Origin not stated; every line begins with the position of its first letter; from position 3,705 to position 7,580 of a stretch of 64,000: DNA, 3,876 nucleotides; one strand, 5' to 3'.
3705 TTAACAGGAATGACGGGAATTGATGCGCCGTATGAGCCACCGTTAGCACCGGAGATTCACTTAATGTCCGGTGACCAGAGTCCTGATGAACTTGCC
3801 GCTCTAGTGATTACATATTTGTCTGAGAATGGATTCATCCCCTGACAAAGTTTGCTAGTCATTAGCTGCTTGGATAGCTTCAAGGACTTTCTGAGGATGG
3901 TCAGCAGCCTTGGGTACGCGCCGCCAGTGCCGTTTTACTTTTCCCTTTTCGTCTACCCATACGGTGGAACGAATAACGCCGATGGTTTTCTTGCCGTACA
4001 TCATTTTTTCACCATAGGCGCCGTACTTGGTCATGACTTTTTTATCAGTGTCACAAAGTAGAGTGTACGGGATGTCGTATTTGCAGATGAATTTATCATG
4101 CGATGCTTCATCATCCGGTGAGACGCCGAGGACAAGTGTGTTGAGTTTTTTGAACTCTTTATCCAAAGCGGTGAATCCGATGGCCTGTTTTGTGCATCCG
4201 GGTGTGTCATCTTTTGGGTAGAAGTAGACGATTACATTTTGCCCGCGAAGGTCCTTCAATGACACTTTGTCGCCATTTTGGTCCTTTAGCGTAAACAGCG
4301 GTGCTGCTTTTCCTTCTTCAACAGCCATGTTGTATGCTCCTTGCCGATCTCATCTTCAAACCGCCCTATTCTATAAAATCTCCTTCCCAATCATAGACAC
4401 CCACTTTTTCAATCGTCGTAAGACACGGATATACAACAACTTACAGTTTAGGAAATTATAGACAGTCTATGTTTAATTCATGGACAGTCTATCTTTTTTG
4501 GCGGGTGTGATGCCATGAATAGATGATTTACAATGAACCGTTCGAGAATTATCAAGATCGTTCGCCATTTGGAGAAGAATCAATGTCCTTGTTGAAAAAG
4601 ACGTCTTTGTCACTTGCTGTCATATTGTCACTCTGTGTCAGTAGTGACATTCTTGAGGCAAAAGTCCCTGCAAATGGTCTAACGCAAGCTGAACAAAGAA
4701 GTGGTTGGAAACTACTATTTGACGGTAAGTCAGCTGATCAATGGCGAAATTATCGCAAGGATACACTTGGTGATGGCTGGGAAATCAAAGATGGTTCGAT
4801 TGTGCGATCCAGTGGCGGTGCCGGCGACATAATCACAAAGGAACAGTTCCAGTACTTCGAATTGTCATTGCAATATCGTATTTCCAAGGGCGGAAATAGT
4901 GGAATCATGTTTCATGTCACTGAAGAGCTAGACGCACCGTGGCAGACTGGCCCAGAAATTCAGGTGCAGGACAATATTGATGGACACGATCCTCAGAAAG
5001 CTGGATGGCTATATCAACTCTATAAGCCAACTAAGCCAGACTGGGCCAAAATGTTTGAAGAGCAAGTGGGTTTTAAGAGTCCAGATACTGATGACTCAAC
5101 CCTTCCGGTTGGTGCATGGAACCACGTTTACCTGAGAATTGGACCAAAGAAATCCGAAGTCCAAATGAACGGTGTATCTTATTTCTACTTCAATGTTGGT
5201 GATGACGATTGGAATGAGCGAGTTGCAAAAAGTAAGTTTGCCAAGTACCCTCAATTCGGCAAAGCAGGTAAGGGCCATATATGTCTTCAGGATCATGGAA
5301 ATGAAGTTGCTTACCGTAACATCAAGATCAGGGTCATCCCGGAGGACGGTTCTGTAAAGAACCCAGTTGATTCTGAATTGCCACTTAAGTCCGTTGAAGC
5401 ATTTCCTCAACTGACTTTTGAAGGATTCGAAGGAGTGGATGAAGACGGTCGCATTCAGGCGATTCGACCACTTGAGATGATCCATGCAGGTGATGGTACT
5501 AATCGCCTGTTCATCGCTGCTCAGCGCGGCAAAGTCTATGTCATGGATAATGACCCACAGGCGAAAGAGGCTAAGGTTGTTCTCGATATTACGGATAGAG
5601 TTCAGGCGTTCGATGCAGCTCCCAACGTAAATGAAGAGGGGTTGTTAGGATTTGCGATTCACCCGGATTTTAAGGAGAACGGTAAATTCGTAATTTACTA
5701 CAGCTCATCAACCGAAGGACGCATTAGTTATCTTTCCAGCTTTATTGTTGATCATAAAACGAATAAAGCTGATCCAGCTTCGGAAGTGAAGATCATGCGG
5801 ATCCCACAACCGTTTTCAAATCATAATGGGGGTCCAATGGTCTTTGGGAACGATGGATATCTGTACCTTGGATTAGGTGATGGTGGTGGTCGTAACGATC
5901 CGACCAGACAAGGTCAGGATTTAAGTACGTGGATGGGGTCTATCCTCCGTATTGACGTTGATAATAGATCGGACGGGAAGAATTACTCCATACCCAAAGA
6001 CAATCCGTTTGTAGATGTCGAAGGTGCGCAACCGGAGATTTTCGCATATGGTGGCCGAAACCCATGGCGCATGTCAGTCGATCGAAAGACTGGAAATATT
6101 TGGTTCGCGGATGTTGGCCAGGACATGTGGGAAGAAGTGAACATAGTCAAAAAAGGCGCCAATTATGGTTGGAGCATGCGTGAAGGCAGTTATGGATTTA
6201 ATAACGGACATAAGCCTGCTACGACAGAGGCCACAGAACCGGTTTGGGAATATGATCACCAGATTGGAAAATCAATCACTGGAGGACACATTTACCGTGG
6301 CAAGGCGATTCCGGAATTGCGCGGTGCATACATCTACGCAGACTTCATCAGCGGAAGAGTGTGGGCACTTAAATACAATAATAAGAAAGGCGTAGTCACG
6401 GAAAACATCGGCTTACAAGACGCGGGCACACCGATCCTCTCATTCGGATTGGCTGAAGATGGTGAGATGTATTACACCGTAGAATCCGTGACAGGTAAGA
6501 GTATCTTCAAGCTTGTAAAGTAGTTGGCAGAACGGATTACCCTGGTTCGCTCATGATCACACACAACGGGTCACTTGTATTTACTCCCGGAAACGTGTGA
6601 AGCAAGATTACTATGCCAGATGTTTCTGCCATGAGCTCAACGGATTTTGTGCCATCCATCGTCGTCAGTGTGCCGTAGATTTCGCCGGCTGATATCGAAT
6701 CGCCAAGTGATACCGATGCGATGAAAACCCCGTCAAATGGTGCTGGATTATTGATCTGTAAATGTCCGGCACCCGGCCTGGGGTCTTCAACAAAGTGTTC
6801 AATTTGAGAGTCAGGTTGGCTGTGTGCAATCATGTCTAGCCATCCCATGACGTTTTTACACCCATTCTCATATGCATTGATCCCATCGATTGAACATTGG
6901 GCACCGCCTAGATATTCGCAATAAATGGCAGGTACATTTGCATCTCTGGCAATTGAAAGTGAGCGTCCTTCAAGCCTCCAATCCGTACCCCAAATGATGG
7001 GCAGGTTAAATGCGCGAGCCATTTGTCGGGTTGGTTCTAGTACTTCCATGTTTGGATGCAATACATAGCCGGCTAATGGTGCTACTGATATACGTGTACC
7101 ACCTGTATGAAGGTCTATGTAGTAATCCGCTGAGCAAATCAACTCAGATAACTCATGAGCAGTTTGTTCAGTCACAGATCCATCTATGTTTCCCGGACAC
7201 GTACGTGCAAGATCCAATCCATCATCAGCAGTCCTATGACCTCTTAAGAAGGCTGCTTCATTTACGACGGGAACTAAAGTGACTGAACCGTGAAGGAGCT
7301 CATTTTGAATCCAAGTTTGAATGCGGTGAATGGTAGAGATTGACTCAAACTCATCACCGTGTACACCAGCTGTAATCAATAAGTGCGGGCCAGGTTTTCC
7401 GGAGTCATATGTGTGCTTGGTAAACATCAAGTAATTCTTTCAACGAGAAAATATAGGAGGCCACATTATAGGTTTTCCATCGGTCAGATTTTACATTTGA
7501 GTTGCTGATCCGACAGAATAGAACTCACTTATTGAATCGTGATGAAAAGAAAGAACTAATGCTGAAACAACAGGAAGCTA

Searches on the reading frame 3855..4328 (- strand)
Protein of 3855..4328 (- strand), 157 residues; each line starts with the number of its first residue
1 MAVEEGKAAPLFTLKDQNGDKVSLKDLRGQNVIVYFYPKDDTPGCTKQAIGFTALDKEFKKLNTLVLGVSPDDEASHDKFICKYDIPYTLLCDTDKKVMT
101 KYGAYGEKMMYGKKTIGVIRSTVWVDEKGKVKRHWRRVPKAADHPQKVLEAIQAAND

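Call 10: search_protein_families(library=pfam, proteins=[window:3855-4328:-])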
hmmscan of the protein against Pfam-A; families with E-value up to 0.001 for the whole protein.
window:3855-4328:- (157 aa): 2 families
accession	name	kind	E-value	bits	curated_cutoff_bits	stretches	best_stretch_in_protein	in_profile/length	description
PF00578.27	AhpC-TSA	-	7.3e-38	129.7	26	1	6-133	2-123/124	AhpC/TSA family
PF08534.16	Redoxin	-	2.5e-22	79.7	26.6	1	5-133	2-130/148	Redoxin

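Call 75: find_homologous_proteins(query=window:3858-4328:-, max_evalue=1e-40)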
Query window:3858-4328:- (157 aa): 5792 proteins with E <= 1e-40 among 8000 candidates; the best 120 are listed.
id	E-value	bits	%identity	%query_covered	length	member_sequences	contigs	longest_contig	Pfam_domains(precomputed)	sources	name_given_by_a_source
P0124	6.4e-102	356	100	100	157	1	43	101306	PF08534.17,PF00578.28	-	-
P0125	2.9e-101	354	99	100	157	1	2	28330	PF08534.17,PF00578.28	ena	-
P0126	4.0e-101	353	99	100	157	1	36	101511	PF08534.17,PF00578.28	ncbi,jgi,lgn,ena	-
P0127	1.7e-100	351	99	100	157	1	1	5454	PF08534.17,PF00578.28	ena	-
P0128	1.8e-100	351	99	100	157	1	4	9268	PF08534.17,PF00578.28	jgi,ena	-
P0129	4.8e-100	350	98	100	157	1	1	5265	PF08534.17,PF00578.28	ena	-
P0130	9.9e-100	349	98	100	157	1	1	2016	PF08534.17,PF00578.28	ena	-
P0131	1.3e-99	348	98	100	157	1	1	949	PF08534.17,PF00578.28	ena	-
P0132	1.9e-99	348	98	100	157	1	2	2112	PF08534.17,PF00578.28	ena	-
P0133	2.6e-99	347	98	100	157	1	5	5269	PF08534.17,PF00578.28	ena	-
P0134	1.2e-98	345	97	100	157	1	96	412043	PF08534.17,PF00578.28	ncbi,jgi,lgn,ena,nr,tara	ncbi:MAG TPA: peroxiredoxin [Planctomycetaceae bacterium]|jgi:peroxiredoxin Q/BCP|nr:peroxiredoxin [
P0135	2.2e-98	344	97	100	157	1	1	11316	PF08534.17,PF00578.28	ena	-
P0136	2.2e-98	344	97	100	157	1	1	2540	PF08534.17,PF00578.28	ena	-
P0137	3.9e-98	344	97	100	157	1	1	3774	PF08534.17,PF00578.28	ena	-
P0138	4.1e-98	344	97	100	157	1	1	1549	PF08534.17,PF00578.28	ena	-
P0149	1.8e-93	328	91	100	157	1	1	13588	PF08534.17,PF00578.28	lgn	-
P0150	2.5e-93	328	91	100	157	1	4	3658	PF08534.17,PF00578.28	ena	-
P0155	8.5e-78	277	79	98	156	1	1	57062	PF08534.17,PF00578.28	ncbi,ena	-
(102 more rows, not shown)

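Call 76: find_encoding_contigs(protein=P0149, flank=1200, max_places=3)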
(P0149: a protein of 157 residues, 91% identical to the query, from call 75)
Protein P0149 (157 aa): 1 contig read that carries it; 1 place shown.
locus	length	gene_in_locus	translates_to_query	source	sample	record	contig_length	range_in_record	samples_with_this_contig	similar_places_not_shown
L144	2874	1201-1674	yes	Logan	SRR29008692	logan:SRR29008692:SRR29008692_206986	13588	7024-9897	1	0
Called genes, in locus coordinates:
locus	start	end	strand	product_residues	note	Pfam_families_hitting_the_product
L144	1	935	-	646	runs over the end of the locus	PF06439:3keto-disac_hyd, PF07995:GSDH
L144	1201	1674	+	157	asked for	PF08534:Redoxin, PF00578:AhpC-TSA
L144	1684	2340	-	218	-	PF01583:APS_kinase, PF13671:AAA_33 (weak)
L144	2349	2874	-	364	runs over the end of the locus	-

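Call 77: find_encoding_contigs(protein=P0150, flank=1200, max_places=4)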
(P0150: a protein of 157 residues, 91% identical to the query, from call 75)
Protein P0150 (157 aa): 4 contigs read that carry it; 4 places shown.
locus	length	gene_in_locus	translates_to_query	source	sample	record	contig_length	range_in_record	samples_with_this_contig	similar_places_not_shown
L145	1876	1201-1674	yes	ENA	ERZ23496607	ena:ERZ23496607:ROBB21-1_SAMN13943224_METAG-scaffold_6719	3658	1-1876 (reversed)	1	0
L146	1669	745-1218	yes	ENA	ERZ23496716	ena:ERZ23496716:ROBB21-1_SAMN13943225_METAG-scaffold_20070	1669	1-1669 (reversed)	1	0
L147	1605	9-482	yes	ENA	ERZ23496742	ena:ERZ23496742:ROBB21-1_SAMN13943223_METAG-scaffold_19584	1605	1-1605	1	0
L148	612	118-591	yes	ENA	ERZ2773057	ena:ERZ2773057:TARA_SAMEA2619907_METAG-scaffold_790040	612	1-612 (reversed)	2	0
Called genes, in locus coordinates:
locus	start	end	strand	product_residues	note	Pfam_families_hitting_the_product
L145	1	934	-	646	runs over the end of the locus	PF06439:3keto-disac_hyd, PF07995:GSDH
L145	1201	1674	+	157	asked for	PF08534:Redoxin, PF00578:AhpC-TSA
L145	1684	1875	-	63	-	?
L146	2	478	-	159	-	?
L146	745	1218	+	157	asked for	PF08534:Redoxin, PF00578:AhpC-TSA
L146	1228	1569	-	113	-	PF01583:APS_kinase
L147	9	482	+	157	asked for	PF08534:Redoxin, PF00578:AhpC-TSA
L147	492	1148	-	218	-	PF01583:APS_kinase, PF13671:AAA_33 (weak)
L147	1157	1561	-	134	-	-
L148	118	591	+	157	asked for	PF08534:Redoxin, PF00578:AhpC-TSA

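Call 78: find_encoding_contigs(protein=P0155, flank=1200, max_places=3)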
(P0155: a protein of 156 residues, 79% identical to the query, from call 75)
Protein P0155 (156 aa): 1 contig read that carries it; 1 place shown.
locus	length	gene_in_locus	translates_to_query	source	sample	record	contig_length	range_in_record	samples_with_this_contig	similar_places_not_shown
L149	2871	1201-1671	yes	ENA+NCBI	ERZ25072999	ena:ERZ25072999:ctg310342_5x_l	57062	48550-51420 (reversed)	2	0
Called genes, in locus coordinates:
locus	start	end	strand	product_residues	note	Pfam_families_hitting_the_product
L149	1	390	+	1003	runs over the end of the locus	PF13510:Fer2_4, PF00890:FAD_binding_2, PF03486:HI0933_like (weak), PF07992:Pyr_redox_2, PF12831:FAD_oxidored, PF17806:SO_alpha_A3, PF01571:GCV_T, PF08669:GCV_T_C, +2 more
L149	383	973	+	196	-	PF04268:SoxG, PF01571:GCV_T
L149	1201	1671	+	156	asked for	PF08534:Redoxin, PF00578:AhpC-TSA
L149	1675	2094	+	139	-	PF04828:GFA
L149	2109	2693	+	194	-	-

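Call 87: search_protein_families(library=ncbifam, proteins=[window:3855-4328:-], max_evalue=0.1)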
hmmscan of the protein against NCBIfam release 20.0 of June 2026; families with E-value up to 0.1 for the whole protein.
window:3855-4328:- (157 aa): 15 families
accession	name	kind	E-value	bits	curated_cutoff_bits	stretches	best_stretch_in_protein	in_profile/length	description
NF053650.1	PerredPrxQDein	equivalog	1.7e-41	141.7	260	1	10-155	2-145/148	thioredoxin-dependent peroxiredoxin PrxQ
NF006960.0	PRK09437.1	equivalog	1.1e-38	132.6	140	1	3-154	4-154/156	thioredoxin-dependent thiol peroxidase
NF009668.0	PRK13189.1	equivalog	5e-14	52.1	211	1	6-133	13-141/224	peroxiredoxin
NF009669.0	PRK13190.1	equivalog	5.2e-12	45.4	261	1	1-110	1-115/203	putative peroxiredoxin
NF002854.0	PRK03147.1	subfamily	2.4e-11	43.8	170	1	3-104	36-137/176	thiol-disulfide oxidoreductase ResA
NF010122.0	PRK13599.1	equivalog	6.5e-11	42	456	1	17-155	21-163/220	peroxiredoxin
NF009670.0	PRK13191.1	equivalog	1.1e-10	41.5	374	1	21-132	24-137/215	putative peroxiredoxin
NF040737.1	peroxi_PrxU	equivalog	2e-09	37.5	270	1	3-109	36-152/233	thioredoxin-dependent peroxiredoxin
NF001808.0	PRK00522.1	equivalog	4.2e-08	32.8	123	1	3-150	18-163/167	thiol peroxidase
TIGR03137.1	AhpC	equivalog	7.8e-07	29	272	1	20-155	22-155/187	alkyl hydroperoxide reductase subunit C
NF041054.1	WAxxUGC_long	equivalog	7.3e-06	25.5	300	1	8-134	83-197/354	ResA-like WAxxUGC motif-containing protein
NF011576.0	PRK15000.1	subfamily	0.00018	21.2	301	1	25-80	29-85/200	peroxiredoxin C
NF040769.1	SelL_rel_redox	subfamily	0.0011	18.6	120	1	8-103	2-99/173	SelL-related redox protein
NF045827.1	perox_SUH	exception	0.0022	17.4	298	1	3-155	18-168/178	thiol peroxidase Prx-SUH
NF041202.1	StoA_CxxC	exception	0.0066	16.3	210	1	5-103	29-128/163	endospore biogenesis thiol-disulfide oxidoreductase StoA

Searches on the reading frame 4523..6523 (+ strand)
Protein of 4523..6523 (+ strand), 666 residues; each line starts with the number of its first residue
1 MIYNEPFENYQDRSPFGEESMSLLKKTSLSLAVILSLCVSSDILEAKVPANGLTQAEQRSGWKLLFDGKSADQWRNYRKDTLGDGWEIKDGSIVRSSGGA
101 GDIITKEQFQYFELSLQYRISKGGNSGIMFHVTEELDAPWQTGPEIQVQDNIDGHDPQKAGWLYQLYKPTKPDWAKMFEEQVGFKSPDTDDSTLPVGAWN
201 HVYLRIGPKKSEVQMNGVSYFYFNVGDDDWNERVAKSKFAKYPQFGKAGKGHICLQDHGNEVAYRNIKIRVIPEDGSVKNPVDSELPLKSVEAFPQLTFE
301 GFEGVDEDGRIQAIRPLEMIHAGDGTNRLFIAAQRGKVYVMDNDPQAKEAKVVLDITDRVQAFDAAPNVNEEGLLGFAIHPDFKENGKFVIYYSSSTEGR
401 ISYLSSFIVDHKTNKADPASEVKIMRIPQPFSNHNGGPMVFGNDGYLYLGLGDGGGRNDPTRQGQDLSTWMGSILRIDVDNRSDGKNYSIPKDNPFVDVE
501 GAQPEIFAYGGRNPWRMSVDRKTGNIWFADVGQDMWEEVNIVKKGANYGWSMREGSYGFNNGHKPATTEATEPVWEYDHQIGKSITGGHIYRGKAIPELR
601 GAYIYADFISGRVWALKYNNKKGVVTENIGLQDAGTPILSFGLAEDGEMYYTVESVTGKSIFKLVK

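Call 10: search_protein_families(library=pfam, proteins=[window:4523-6523:+])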
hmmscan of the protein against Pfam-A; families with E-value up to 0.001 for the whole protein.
window:4523-6523:+ (666 aa): 2 families
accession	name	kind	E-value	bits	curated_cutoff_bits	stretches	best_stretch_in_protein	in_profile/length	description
PF07995.17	GSDH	-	8.1e-50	170.4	25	1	316-659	4-329/332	Glucose / Sorbosone dehydrogenase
PF06439.18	3keto-disac_hyd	-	5.6e-45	154.1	26.8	1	61-270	1-187/187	3-keto-disaccharide hydrolase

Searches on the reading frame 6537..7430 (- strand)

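Call 10: search_protein_families(library=pfam, proteins=[window:6537-7430:-])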
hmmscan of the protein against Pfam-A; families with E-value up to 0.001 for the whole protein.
window:6537-7430:- (297 aa): 2 families
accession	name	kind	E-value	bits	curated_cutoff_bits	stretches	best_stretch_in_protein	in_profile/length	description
PF24827.1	AstE_AspA_cat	-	1.5e-21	77.3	25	1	13-194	1-188/192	Succinylglutamate desuccinylase/Aspartoacylase catalytic domain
PF17033.10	Peptidase_M99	-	3.5e-05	23.8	27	1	13-72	35-92/267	Carboxypeptidase controlling helical cell shape catalytic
